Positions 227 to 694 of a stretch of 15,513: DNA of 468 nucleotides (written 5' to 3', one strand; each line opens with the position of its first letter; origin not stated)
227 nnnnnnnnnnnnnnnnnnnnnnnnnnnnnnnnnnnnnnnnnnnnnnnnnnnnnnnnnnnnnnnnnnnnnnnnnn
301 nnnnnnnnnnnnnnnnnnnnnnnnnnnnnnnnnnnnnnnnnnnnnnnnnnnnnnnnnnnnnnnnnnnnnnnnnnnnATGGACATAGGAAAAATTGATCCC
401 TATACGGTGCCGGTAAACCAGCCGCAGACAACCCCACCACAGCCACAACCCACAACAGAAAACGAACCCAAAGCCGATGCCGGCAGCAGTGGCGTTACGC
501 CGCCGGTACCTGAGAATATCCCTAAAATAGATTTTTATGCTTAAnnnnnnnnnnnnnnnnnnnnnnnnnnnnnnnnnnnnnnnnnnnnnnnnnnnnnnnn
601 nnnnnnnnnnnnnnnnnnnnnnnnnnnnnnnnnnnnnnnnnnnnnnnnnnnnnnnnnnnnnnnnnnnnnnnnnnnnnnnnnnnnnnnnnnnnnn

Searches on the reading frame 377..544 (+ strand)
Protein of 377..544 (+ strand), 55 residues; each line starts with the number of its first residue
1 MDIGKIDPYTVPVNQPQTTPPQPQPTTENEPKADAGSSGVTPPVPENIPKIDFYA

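Call 4: search_protein_families(library=pfam, proteins=[window:377-544:+], max_evalue=0.01)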
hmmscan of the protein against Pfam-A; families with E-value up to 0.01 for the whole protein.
window:377-544:+ (55 aa): 0 families

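Call 7: search_protein_families(library=ncbifam, proteins=[window:377-541:+], max_evalue=1)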
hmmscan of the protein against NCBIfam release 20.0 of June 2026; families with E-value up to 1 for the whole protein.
window:377-541:+ (55 aa): 0 families
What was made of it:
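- On FlgM anti-sigma factor (for the small ORF): No Pfam or NCBIfam hit (calls 4, 7).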

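Call 50: find_homologous_proteins(query=A3, max_evalue=10)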
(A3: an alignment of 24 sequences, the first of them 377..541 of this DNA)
Query A3 (24 sequences) (55 aa, profile of the alignment): 43 proteins with E <= 10 among 1771 candidates.
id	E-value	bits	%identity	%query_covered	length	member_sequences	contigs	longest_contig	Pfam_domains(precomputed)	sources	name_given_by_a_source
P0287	5.8e-10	58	-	-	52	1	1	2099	-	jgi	jgi:hypothetical protein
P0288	6.9e-10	58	-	-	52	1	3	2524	-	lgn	-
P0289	1.0e-9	57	100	100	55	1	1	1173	-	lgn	-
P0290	2.1e-9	56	-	-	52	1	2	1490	-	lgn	-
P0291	5.7e-9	55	-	-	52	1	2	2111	-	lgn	-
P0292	8.3e-9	54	-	-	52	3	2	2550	-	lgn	-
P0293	9.6e-9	54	-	-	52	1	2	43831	-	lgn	-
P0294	1.2e-8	54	-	-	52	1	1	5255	-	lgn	-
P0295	1.2e-8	54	-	-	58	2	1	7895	-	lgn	-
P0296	2.6e-8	53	-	-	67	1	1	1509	-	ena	-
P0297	4.1e-8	52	-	-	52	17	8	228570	-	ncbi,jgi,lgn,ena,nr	ncbi:MAG TPA: hypothetical protein PKM44_16065 [Turneriella sp.]|nr:hypothetical protein [Turneriell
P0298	4.1e-8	52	-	-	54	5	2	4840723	-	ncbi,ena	-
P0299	5.0e-8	52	-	-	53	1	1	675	-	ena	-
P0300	6.3e-8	51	-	-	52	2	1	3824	-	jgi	-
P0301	6.8e-8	51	-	-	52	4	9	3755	-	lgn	-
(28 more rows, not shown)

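Call 54: search_protein_families(library=padloc, proteins=[window:377-541:+], max_evalue=1)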
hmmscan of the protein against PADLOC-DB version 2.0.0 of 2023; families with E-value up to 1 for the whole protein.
window:377-541:+ (55 aa): 0 families

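Call 55: search_protein_families(library=phrogs, proteins=[window:377-541:+], max_evalue=1)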
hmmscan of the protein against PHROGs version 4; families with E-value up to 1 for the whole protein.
window:377-541:+ (55 aa): 0 families

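Call 90: predict_structure(alignment_id=A5)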
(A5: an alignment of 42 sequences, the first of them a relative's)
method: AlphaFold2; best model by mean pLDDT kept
length: 55 residues; sequences in the alignment: 42
mean_pLDDT: 61.3   pTM: 0.15
mean pLDDT of the five models: 61.3, 58.5, 58.3, 56.1, 55.7
residues with pLDDT >= 90: 0; 70-90: 13; 50-70: 39; < 50: 3
segments of 3 or more residues with pLDDT < 50: none
pLDDT, mean of each block of 10 residues (from residue 1): 55 56 59 58 74 72
secondary structure: DSSP gave nothing for this model
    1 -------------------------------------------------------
elements in order:
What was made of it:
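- On FlgM anti-sigma factor (for the small ORF): AF2 predicts no helices (call 90).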
